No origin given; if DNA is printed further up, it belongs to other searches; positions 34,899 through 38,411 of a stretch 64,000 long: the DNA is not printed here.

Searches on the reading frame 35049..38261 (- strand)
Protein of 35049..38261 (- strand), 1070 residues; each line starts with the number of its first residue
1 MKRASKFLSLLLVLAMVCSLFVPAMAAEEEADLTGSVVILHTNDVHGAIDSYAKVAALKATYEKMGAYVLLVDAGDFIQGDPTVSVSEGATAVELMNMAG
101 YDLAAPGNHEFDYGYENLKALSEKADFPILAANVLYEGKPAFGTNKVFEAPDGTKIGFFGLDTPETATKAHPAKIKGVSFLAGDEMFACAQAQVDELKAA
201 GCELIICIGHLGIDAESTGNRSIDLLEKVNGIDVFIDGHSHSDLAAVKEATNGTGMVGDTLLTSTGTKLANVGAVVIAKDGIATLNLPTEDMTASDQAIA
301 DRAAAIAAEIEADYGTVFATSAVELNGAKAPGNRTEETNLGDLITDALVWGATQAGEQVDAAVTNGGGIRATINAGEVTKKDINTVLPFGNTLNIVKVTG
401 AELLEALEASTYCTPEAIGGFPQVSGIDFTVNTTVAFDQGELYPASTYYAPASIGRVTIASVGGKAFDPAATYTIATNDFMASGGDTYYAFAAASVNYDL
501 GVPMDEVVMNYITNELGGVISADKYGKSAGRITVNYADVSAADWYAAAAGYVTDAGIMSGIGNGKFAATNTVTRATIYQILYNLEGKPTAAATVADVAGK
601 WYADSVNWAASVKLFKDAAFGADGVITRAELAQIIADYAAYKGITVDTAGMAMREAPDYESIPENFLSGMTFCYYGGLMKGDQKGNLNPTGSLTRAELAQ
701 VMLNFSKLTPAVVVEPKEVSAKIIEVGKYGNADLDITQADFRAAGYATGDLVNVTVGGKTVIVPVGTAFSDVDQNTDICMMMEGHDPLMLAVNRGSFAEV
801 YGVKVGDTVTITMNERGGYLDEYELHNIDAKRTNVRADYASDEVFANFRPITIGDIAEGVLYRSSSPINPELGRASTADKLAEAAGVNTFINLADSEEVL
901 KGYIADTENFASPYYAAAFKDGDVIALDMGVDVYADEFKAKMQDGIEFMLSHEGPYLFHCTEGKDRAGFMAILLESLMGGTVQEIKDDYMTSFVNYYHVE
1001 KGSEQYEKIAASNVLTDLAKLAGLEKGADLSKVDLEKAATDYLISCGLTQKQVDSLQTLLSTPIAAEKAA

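Call 79: search_protein_families(library=pfam, proteins=[window:35049-38261:-], max_evalue=0.0001)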
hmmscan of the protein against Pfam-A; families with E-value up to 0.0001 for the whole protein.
window:35049-38261:- (1070 aa): 5 families
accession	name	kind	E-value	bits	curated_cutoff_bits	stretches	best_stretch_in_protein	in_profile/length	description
PF02872.23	5_nucleotid_C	-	1.8e-36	126.1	23.6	1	320-492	4-157/158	5'-nucleotidase, C-terminal domain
PF00395.25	SLH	-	4e-17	62.3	20.8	1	536-575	2-41/44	S-layer homology domain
PF13350.11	Y_phosphatase3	-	1.8e-14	54.7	22.2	1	856-1059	23-237/240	Tyrosine phosphatase family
PF00149.33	Metallophos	-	1.5e-12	48.8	21.5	1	39-242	3-190/191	Calcineurin-like phosphoesterase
PF20257.3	SAM_HAT_C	-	3.5e-11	43.7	25.5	1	722-810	2-84/84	SAM hydroxide adenosyltransferase C-terminal domain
